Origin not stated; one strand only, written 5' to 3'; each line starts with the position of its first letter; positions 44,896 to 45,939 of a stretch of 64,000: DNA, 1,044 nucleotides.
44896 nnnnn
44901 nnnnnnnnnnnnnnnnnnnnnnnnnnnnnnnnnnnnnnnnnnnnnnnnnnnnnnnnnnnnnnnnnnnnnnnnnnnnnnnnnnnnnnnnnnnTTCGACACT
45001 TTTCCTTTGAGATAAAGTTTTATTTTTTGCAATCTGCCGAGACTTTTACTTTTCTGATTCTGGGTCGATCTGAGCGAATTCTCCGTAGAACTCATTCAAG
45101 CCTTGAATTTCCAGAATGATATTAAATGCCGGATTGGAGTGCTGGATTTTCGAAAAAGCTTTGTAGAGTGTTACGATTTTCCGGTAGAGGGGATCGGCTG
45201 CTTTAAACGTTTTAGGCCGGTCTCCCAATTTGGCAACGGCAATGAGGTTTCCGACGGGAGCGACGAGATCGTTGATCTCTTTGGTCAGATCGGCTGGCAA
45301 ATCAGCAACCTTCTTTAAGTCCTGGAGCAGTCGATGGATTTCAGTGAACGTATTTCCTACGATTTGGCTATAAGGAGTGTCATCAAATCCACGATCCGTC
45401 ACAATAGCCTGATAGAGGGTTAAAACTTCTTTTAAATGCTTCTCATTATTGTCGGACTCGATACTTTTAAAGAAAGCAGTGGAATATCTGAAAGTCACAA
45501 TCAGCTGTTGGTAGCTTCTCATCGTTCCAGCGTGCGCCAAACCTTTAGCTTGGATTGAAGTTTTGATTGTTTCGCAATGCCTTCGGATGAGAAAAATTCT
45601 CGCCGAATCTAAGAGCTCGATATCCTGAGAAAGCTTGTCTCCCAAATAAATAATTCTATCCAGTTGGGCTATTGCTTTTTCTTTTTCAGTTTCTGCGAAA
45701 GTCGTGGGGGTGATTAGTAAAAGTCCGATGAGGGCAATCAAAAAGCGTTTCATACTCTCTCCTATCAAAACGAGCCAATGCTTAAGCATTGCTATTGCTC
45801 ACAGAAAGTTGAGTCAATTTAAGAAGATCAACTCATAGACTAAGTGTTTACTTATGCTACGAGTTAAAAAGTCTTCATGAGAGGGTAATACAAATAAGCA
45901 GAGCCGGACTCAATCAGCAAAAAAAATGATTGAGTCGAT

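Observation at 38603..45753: Operon of four exported paralogs sharing a ~200-aa C-terminal helical module, led by a fifth exported helical protein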

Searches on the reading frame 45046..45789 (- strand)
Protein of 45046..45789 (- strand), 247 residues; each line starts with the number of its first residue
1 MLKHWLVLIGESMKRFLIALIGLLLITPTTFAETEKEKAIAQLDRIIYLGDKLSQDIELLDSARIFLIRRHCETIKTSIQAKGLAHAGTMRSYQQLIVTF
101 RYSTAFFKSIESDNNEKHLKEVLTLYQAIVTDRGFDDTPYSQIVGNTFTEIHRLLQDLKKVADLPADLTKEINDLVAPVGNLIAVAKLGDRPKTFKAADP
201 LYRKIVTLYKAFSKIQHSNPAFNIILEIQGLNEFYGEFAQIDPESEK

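Call 3: search_protein_families(library=pfam, proteins=[window:45046-45789:-], max_evalue=0.1)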
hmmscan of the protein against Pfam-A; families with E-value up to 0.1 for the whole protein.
window:45046-45789:- (247 aa): 0 families

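Call 4: search_protein_families(library=ncbifam, proteins=[window:45046-45789:-], max_evalue=0.1)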
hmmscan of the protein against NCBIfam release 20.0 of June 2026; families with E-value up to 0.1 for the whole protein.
window:45046-45789:- (247 aa): 0 families

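Call 43: find_related_loci(query=A5, collection=genome_contigs, flank=10000)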
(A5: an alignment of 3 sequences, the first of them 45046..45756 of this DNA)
Query A5 (236 aa) in genome_contigs; peptide patterns used: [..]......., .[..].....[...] (x = any residue, [..] = any of these).
191 stretches matched a pattern; 3 encode a relative of the query (tblastn E <= 1e-3); 3 distinct loci.
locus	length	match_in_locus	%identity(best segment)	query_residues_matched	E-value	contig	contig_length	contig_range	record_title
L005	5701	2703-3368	46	9-231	4e-60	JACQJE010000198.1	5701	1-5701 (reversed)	MAG: Deltaproteobacteria bacterium isolate NC_groundwater_1143_Ag_S-0.1um_50_26 S_p1_S3_coassembly_k141_2314043, whole g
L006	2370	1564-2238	41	6-231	2e-54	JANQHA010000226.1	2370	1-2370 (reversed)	MAG: Oligoflexales bacterium isolate PL23b_bin.73 k99_906410, whole genome shotgun sequence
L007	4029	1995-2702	34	2-235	5e-43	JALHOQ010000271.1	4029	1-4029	MAG: Bdellovibrionales bacterium isolate bin.161 c_000000067534, whole genome shotgun sequence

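Call 49: find_homologous_proteins(query=A5, max_evalue=0.001)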
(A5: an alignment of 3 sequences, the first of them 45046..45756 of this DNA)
Query A5 (3 sequences) (236 aa, profile of the alignment): 121 proteins with E <= 0.001 among 7203 candidates; the best 120 are listed.
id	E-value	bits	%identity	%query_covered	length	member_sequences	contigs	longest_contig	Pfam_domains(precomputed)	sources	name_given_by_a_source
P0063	8.7e-126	437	100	100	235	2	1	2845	-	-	-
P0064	8.8e-125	433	55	89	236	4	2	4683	-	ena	-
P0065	1.6e-120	419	47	89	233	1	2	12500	-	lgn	-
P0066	1.1e-117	410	53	90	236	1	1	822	-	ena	-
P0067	9.1e-109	381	50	97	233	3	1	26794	-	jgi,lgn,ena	-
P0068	4.5e-97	343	49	93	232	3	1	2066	-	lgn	-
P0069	9.2e-97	342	49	98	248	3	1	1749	-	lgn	-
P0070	1.1e-96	341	53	86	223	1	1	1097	-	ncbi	ncbi:MAG: hypothetical protein ACKOA8_16380, partial [Deltaproteobacteria bacterium]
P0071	3.2e-96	340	46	94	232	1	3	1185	-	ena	-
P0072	5.3e-95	336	53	86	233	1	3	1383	-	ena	-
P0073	4.7e-92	326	44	94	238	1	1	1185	-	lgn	-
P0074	1.6e-91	324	49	97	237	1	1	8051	-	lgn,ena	-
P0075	9.1e-85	302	47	95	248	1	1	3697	-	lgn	-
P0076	1.3e-84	302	46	91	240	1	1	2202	-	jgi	-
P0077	3.7e-83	297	44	94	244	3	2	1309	-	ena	-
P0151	5.8e-51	192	35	79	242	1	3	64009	-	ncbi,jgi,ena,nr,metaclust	ncbi:MAG: hypothetical protein A2X94_11670 [Bdellovibrionales bacterium GWB1_55_8]|nr:MAG: hypotheti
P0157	9.3e-50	188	36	96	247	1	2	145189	-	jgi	jgi:hypothetical protein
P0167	4.7e-48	182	34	96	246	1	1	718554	-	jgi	jgi:hypothetical protein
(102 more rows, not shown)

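Call 50: find_encoding_contigs(protein=P0167, flank=10000, max_places=2)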
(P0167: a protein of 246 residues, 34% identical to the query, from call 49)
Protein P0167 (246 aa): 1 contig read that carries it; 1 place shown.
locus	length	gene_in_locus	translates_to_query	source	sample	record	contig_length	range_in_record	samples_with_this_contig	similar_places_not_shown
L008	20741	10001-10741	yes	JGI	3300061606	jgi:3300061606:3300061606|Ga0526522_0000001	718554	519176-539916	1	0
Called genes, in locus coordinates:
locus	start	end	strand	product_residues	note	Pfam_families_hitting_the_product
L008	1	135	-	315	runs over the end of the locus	PF00478:IMPDH (faint), PF03060:NMO, PF01070:FMN_dh, PF03060:NMO, PF05690:ThiG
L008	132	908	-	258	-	PF05430:Methyltransf_30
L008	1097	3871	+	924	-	-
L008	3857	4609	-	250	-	PF00561:Abhydrolase_1 (faint), PF12697:Abhydrolase_6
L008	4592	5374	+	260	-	PF10294:Methyltransf_16 (weak), PF13489:Methyltransf_23, PF13847:Methyltransf_31, PF08241:Methyltransf_11, PF08242:Methyltransf_12, PF13649:Methyltransf_25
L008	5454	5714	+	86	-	PF02482:Ribosomal_S30AE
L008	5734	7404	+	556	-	PF00501:AMP-binding, PF13193:AMP-binding_C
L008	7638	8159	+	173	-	PF08843:AbiEii (faint)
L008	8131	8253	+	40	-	-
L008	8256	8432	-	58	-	-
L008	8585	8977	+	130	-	-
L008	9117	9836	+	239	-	-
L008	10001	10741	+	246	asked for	-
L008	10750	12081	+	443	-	PF13540:RCC1_2 (weak), PF25390:WD40_RLD, PF01167:Tub (faint), PF13540:RCC1_2, PF25390:WD40_RLD, PF13540:RCC1_2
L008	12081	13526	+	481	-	PF25390:WD40_RLD, PF00415:RCC1 (faint), PF13540:RCC1_2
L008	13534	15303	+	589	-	PF25213:HVO_A0261_N (weak)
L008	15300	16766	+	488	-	PF13365:Trypsin_2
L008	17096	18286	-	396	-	PF00278:Orn_DAP_Arg_deC, PF01168:Ala_racemase_N (weak), PF02784:Orn_Arg_deC_N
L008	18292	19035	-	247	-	PF14805:THDPS_N_2 (weak), PF25084:LbH_EIF2B (weak), PF00132:Hexapep (weak), PF14602:Hexapep_2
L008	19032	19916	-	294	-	PF00701:DHDPS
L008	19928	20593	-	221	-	PF05173:DapB_C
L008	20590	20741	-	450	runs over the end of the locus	PF00696:AA_kinase, PF22468:ACT_9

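Call 51: find_encoding_contigs(protein=P0157, flank=10000, max_places=2)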
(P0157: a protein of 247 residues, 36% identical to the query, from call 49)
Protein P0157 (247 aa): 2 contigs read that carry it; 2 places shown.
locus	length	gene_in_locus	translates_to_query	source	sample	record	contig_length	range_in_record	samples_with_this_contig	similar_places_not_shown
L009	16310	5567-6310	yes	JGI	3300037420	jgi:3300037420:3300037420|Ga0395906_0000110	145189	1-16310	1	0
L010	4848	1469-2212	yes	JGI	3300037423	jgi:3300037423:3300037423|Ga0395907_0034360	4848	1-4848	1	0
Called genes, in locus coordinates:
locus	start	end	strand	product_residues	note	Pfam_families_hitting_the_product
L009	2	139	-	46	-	?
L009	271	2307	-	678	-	-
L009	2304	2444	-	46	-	-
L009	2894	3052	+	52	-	-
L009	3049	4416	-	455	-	-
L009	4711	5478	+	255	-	-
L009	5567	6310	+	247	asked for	-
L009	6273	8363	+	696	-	-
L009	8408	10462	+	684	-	-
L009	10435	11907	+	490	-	PF13540:RCC1_2 (faint), PF25390:WD40_RLD (weak)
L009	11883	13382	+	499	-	PF25390:WD40_RLD, PF13540:RCC1_2 (faint)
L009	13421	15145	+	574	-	-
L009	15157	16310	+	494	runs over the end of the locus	PF13365:Trypsin_2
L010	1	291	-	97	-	?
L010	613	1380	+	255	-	-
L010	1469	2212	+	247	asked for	-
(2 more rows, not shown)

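Call 52: find_encoding_contigs(protein=P0151, flank=10000, max_places=2)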
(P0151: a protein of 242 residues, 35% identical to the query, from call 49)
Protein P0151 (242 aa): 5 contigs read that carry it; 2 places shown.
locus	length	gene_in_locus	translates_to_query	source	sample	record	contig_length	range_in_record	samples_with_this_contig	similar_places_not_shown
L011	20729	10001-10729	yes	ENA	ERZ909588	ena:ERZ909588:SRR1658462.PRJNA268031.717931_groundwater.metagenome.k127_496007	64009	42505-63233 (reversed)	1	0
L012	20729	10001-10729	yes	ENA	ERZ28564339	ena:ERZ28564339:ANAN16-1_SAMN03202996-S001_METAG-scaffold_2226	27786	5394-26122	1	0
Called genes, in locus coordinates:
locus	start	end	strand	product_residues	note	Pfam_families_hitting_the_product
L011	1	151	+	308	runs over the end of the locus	?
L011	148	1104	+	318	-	PF00391:PEP-utilizers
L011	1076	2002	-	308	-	-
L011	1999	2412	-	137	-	-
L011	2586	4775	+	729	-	PF13573:SprB (faint), PF13385:Laminin_G_3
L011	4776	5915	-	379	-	-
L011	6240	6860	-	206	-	-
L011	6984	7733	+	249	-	-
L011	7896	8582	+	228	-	-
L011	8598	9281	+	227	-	-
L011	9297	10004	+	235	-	-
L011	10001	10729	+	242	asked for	-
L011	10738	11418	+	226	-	-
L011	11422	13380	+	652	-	-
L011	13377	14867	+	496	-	PF13365:Trypsin_2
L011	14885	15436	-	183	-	-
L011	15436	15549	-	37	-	-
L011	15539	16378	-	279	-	PF13505:OMP_b-brl (weak)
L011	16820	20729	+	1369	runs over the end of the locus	PF25390:WD40_RLD, PF00415:RCC1, PF13540:RCC1_2, PF25390:WD40_RLD, PF00415:RCC1, PF13540:RCC1_2, PF25390:WD40_RLD, PF00415:RCC1, +10 more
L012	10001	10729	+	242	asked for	-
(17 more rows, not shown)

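Call 56: find_related_loci(query=A5, collection=metagenome_contigs, flank=10000)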
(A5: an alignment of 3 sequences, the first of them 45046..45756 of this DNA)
Query A5 (236 aa) in metagenome_contigs; peptide patterns used: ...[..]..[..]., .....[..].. (x = any residue, [..] = any of these).
108 stretches matched a pattern; 13 encode a relative of the query (tblastn E <= 1e-3); 13 distinct loci.
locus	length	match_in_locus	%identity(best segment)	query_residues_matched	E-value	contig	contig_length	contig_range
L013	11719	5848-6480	55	21-231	2e-75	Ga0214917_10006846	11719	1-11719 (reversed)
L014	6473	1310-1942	55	21-231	1e-75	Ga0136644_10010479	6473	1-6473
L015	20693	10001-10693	50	1-231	2e-73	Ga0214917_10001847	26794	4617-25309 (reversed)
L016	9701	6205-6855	44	18-232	1e-56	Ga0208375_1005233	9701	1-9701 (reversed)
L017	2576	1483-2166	41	2-230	2e-56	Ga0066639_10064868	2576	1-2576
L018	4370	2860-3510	43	18-232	6e-56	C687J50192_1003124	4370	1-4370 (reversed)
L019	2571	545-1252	42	1-232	6e-56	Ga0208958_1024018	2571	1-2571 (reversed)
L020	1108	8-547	47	52-231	1e-58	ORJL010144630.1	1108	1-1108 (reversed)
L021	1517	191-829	38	18-231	6e-55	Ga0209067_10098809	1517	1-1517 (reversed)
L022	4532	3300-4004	37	2-230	2e-50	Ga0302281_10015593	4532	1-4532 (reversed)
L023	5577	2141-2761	39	24-231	1e-48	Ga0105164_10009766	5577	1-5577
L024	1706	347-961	37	24-229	7e-42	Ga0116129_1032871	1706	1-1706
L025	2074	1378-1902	36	56-231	1e-29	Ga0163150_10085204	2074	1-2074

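Call 59: search_protein_families(library=pfam, proteins=[L008:9117-9836:+, L008:13534-15303:+, L008:15300-16766:+, L011:11422-13380:+, L011:13377-14867:+, L011:7896-8582:+, L005:1640-2380:+, L009:13421-15145:+], max_evalue=0.05)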
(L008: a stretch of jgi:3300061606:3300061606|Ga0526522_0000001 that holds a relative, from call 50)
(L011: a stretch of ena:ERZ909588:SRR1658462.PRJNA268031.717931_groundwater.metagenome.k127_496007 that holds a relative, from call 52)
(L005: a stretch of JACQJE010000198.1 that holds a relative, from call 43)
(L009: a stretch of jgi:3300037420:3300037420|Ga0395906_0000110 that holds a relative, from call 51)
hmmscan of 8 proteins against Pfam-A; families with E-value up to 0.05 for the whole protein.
L008:9117-9836:+ (239 aa): 0 families

L008:13534-15303:+ (589 aa): 3 families
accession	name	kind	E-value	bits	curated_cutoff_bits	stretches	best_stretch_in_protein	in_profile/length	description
PF25213.1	HVO_A0261_N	-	2.5e-06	27.7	35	1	523-586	8-67/86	HVO_A0261 N-terminal domain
PF20255.3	DUF6606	-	0.024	14.4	27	0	444-486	99-141/267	Family of unknown function (DUF6606)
PF12802.13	MarR_2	-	0.048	14.3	27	0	528-574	7-55/61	MarR family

L008:15300-16766:+ (488 aa): 1 family
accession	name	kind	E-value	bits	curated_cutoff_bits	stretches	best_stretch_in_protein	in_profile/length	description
PF13365.12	Trypsin_2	-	3.7e-09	37.9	27.6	1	46-189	1-139/144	Trypsin-like peptidase domain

L011:11422-13380:+ (652 aa): 5 families
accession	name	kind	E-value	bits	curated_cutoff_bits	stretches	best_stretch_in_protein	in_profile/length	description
PF01978.25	TrmB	-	0.0096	16.2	25.6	1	603-637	31-64/68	Sugar-specific transcriptional regulator TrmB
PF13545.12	HTH_Crp_2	-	0.011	16.2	27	0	595-629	23-57/70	Crp-like helix-turn-helix domain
PF25213.1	HVO_A0261_N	-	0.016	15.5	35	1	593-629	23-59/86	HVO_A0261 N-terminal domain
PF12802.13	MarR_2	-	0.024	15.2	27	0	589-626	16-52/61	MarR family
PF18730.6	HEPN_Cthe2314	-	0.043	14.2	27.1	0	490-539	9-58/174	Cthe_2314-like HEPN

L011:13377-14867:+ (496 aa): 1 family
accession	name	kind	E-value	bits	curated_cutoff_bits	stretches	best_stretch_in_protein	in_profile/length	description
PF13365.12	Trypsin_2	-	8.1e-12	46.5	27.6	1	49-199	1-144/144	Trypsin-like peptidase domain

L011:7896-8582:+ (228 aa): 0 families

L005:1640-2380:+ (246 aa): 0 families

L009:13421-15145:+ (574 aa): 3 families
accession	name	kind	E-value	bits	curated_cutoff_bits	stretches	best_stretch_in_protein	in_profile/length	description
PF07719.23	TPR_2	-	0.0048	17.4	27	0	51-78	2-29/34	Tetratricopeptide repeat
PF25213.1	HVO_A0261_N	-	0.013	15.9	35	1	512-557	7-52/86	HVO_A0261 N-terminal domain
PF25064.1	ARM_TT21_5th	-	0.019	15.7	27.8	0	58-120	43-103/117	TT21 fifth ARM repeats domain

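Call 62: search_solved_structures(query=A6, max_evalue=10)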
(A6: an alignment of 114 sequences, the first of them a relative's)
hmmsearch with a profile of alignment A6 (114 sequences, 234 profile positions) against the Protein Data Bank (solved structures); distinct sequences matched with E-value up to 10: 7.
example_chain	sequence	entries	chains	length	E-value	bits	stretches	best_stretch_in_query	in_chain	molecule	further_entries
5j5v_C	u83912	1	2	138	0.02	17.6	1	135-166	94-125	Immunity protein CdiI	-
9y6s_6t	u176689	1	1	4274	0.061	16.1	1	26-102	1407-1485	Dynein heavy chain, putative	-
7pzy_AI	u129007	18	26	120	0.12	15.1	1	22-81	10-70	Ribosomal 60S subunit protein L35A | Ribosomal protein L29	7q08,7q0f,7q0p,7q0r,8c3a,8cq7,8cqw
8szz_0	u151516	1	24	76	0.71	12.6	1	9-61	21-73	O32-ZL4 Component A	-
7ec7_A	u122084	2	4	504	1.6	11.4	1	29-116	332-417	Glycosyl transferase, group 1 family protein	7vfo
7ec1_A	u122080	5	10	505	1.6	11.4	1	29-116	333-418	Glycosyl transferase, group 1 family protein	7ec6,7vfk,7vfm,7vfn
7ec3_A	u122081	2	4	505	1.6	11.4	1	29-116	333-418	Glycosyl transferase, group 1 family protein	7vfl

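Call 71: predict_structure(alignment_id=A6)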
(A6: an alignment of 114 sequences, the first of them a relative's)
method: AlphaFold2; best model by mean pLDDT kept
length: 235 residues; sequences in the alignment: 114
mean_pLDDT: 92.3   pTM: 0.81
mean pLDDT of the five models: 92.3, 91.0, 90.8, 90.7, 90.6
residues with pLDDT >= 90: 194; 70-90: 36; 50-70: 4; < 50: 1
segments of 3 or more residues with pLDDT < 50: none
pLDDT, mean of each block of 10 residues (from residue 1): 73 76 95 98 91 95 97 95 93 94 97 96 86 95 96 97 98 96 97 96 95 93 90 67
secondary structure, 60 per line:
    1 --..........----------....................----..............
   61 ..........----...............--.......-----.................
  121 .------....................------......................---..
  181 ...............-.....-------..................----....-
elements in order: H3-12 H23-42 H47-70 H75-89 H92-98 H104-121 H128-147 H154-175 H179-195 H197-201 H209-226 H231-234

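Call 74: fold_search(model_id=the predicted structure, library=pdb)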
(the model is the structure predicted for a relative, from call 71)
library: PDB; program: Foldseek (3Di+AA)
matches with E <= 10: 511; with E <= 0.001: 0
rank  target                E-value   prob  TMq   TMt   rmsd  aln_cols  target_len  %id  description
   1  9k7z_0                1.5e-01  0.66  0.29  0.29  14.3       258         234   14  Cryo-EM structure of designed zinc-induced icosahedron Cage-i53-Zn1-HEHE-16 (released 2025-10-29)
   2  3at7_A                1.8e-01  0.30  0.21  0.20  15.4       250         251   12  Crystal structure of bacterial cell-surface alginate-binding protein Algp7 (released 2011-02-23)
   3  4q25_A                2.7e-01  0.23  0.20  0.22  17.1       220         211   11  Crystal structure of PhoU from Pseudomonas aeruginosa (released 2015-02-18)
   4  7q1g_A                2.8e-01  0.18  0.19  0.18  14.8       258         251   11  Crystal structure and metal binding properties of the periplasmic iron component EfeM from Pseudomonas syringae EfeUOB (released 2022-04-27)
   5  4zsz_A                2.9e-01  0.98  0.34  0.28  10.8       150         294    9  Structure of a fusion protein with a helix linker, 2ARH-3-3KAW-3.0 (released 2015-08-19)
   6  8wz2_R                3.7e-01  0.16  0.21  0.17  21.9       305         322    9  Structure of 26RFa-pyroglutamylated RFamide peptide receptor complex (released 2024-06-19)
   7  4zsv_A                3.9e-01  0.91  0.30  0.25  10.4       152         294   11  Structure of a fusion protein with a helix linker, 2ARH-3-3KAW-1.0 (released 2015-08-19)
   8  5cwo_A                3.9e-01  0.51  0.26  0.28  15.7       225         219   14  Crystal structure of de novo designed helical repeat protein DHR76 (released 2015-12-16)
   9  4zsx_B                4.3e-01  0.96  0.36  0.30  12.7       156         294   10  Structure of a fusion protein with a helix linker, 2ARH-3-3KAW-2.0 (released 2015-08-19)
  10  9lni                  4.5e-01  0.44  0.29  0.31  14.4       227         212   10  Crystal structure of the de novo designed protein ZZ1 (released 2025-06-04)
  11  9jro_A                4.5e-01  0.13  0.19  0.13  26.1       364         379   10  Structural Insights into Selective Antagonism of PF04418948 and EP2 Prostaglandin Receptor (released 2025-10-22)
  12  9jrt_A                4.5e-01  0.12  0.18  0.13  26.2       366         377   11  Structural Insights into Selective Antagonism of TG6-129 and EP2 Prostaglandin Receptor (released 2025-10-22)
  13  5h6i_C                4.7e-01  0.25  0.21  0.24  13.9       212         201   15  Crystal Structure of GBS CAMP Factor (released 2017-11-22)
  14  5h6i_A                5.2e-01  0.30  0.22  0.24  14.0       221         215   17  Crystal Structure of GBS CAMP Factor (released 2017-11-22)
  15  4zsx_A                5.5e-01  0.95  0.36  0.29   9.5       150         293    9  Structure of a fusion protein with a helix linker, 2ARH-3-3KAW-2.0 (released 2015-08-19)
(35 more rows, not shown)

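Call 85: search_protein_families(library=padloc, proteins=[window:45046-45753:-, L008:9117-9836:+, L008:13534-15303:+, L008:15300-16766:+, L011:7896-8582:+], max_evalue=0.01)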
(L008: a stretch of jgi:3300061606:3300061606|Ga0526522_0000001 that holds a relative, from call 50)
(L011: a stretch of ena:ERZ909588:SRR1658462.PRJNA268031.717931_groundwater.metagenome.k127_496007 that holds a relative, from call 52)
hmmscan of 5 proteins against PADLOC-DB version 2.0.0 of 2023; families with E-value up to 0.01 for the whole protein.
window:45046-45753:- (235 aa): 0 families

L008:9117-9836:+ (239 aa): 0 families

L008:13534-15303:+ (589 aa): 0 families

L008:15300-16766:+ (488 aa): 2 families
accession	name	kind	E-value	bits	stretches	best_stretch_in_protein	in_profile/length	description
PDLC02959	RT-Protease_XI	-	9.7e-08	29.4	1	33-189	344-480/510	single gene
PDLC04593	PDC-M35A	-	0.0095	13.7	0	76-146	62-128/216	-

L011:7896-8582:+ (228 aa): 0 families

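Call 86: search_protein_families(library=phrogs, proteins=[window:45046-45753:-, L008:9117-9836:+, L008:13534-15303:+, L008:15300-16766:+, L011:7896-8582:+], max_evalue=0.01)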
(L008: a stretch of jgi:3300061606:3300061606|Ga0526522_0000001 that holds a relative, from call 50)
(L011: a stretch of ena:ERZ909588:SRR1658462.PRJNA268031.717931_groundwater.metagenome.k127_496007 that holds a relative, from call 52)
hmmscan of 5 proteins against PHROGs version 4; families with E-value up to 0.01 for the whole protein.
window:45046-45753:- (235 aa): 0 families

L008:9117-9836:+ (239 aa): 0 families

L008:13534-15303:+ (589 aa): 0 families

L008:15300-16766:+ (488 aa): 1 family
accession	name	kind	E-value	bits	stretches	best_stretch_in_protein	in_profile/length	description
phrog_9683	-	other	0.0047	17.4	1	45-239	54-223/233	protease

L011:7896-8582:+ (228 aa): 0 families
